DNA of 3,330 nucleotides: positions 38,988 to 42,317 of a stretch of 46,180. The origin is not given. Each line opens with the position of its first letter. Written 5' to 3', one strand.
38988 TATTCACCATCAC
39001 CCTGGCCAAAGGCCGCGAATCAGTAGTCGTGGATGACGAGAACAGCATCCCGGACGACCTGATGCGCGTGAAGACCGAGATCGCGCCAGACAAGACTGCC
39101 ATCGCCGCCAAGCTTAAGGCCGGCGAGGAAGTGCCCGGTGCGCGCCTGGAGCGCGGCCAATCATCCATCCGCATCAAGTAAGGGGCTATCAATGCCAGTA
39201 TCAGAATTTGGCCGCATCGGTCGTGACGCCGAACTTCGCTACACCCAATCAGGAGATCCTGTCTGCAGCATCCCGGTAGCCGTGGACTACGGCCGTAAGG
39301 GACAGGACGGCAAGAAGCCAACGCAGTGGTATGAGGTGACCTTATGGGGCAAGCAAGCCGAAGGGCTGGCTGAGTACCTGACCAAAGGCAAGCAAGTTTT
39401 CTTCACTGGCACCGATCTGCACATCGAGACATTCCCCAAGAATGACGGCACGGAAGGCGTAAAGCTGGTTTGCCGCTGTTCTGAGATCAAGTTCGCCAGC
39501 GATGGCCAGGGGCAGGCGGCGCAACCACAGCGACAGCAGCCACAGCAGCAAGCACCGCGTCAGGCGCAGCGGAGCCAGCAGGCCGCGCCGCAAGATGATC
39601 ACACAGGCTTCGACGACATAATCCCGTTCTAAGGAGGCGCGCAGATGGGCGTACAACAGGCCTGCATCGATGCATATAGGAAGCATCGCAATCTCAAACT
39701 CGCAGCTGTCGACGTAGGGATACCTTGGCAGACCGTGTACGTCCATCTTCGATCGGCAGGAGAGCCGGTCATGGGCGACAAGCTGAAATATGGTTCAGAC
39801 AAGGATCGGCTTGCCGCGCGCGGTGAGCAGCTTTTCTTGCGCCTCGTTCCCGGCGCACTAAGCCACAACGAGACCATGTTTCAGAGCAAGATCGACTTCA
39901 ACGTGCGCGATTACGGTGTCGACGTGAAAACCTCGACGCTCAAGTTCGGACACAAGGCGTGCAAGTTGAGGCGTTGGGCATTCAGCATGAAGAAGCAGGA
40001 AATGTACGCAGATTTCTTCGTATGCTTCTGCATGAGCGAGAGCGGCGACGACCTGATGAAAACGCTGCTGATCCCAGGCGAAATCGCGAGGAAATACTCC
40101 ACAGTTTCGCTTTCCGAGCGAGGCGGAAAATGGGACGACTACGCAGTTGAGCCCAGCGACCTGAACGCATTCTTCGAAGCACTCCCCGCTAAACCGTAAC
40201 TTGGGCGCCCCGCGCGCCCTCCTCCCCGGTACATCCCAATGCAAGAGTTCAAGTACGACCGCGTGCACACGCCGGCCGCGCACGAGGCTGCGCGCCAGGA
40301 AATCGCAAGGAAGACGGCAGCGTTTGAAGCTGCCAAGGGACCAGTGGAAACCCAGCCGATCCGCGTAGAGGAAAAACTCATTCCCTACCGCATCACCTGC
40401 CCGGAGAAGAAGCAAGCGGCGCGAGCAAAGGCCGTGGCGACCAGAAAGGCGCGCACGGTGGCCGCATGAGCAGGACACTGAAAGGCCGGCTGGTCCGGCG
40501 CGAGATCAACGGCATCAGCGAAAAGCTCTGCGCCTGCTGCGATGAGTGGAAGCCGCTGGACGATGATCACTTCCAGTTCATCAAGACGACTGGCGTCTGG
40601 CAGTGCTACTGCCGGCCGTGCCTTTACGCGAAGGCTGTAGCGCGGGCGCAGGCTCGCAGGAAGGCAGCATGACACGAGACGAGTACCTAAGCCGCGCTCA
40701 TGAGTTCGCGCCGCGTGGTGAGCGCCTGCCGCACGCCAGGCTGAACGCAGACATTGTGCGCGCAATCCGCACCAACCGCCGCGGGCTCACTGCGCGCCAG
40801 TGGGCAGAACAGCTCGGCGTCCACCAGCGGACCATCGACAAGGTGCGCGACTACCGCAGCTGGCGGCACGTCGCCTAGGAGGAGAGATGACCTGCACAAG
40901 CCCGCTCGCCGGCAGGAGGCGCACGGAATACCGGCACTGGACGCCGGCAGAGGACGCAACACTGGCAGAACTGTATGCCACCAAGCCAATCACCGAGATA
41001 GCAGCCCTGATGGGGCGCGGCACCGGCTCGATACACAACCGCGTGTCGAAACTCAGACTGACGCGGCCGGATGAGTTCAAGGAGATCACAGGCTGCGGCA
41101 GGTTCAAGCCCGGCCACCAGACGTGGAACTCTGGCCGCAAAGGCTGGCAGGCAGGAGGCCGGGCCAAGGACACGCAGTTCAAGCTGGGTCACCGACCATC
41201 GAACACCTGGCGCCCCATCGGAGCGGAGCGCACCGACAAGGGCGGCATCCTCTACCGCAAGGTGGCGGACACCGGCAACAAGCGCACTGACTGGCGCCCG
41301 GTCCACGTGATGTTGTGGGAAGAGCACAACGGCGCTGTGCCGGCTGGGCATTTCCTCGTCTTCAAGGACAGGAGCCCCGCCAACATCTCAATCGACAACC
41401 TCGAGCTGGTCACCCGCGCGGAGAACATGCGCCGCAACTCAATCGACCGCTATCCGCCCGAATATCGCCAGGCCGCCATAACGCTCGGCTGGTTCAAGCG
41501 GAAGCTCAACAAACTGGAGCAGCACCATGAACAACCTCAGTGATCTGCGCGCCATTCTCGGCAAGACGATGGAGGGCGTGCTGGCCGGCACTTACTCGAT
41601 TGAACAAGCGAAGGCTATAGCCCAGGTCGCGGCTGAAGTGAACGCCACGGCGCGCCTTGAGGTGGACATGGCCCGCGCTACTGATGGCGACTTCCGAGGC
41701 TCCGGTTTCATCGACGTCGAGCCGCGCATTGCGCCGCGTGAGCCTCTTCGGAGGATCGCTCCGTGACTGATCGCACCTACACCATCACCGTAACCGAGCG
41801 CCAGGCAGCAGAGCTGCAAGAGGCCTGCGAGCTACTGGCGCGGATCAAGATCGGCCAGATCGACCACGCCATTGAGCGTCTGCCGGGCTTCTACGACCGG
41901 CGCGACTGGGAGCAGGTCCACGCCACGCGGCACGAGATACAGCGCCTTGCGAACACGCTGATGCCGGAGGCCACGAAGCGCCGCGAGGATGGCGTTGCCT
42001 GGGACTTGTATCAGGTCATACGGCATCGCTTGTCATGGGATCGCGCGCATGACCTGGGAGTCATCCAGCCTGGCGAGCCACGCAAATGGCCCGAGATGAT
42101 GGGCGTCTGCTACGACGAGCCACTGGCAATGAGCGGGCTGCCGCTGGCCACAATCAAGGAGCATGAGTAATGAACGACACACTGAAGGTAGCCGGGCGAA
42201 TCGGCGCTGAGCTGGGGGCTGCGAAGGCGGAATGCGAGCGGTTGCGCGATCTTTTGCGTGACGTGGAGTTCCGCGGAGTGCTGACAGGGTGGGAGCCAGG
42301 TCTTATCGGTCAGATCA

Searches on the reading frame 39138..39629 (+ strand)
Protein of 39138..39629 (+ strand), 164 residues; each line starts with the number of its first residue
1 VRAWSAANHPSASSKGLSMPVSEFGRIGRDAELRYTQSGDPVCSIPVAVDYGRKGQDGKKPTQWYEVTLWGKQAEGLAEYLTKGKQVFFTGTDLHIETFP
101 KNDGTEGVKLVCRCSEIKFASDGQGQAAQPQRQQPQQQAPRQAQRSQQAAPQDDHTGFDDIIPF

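Call 23: search_protein_families(library=pfam, proteins=[window:39138-39629:+], max_evalue=0.01)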
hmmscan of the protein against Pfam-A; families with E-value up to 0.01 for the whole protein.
window:39138-39629:+ (164 aa): 1 family
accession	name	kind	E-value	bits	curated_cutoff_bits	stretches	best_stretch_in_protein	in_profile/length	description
PF00436.31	SSB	-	1.3e-19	70.6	26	1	24-119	7-103/104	Single-strand binding protein family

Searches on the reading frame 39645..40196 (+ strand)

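Call 23: search_protein_families(library=pfam, proteins=[window:39645-40196:+], max_evalue=0.01)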
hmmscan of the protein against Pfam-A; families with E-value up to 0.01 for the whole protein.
window:39645-40196:+ (184 aa): 0 families

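Call 82: search_protein_families(library=padloc, proteins=[window:39645-40196:+], max_evalue=0.01)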
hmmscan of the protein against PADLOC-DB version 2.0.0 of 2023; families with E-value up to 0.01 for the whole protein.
window:39645-40196:+ (184 aa): 0 families

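Call 83: search_protein_families(library=phrogs, proteins=[window:39645-40196:+], max_evalue=0.001)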
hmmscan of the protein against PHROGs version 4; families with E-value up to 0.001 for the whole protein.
window:39645-40196:+ (184 aa): 2 families
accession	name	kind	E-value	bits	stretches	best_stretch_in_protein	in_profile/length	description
phrog_13389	-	unknown function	2.6e-47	162.1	1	5-181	5-190/196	-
phrog_28936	-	unknown function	0.00011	22.9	1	80-167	113-197/218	-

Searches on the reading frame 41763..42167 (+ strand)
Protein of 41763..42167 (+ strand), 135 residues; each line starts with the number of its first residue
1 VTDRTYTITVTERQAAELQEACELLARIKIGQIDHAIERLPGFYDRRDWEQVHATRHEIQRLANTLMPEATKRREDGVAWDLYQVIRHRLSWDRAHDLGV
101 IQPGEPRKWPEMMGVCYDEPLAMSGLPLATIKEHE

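Call 23: search_protein_families(library=pfam, proteins=[window:41763-42167:+], max_evalue=0.01)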
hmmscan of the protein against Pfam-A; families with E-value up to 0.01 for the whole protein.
window:41763-42167:+ (135 aa): 0 families

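Call 82: search_protein_families(library=padloc, proteins=[window:41763-42167:+], max_evalue=0.01)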
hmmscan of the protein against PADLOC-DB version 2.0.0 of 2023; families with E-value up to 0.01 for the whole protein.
window:41763-42167:+ (135 aa): 1 family
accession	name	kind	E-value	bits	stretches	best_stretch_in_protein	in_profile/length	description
PDLC02180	Drt4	-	0.0062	13.4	1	55-96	376-417/532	-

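Call 83: search_protein_families(library=phrogs, proteins=[window:41763-42167:+], max_evalue=0.001)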
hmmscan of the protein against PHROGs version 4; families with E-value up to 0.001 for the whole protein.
window:41763-42167:+ (135 aa): 0 families
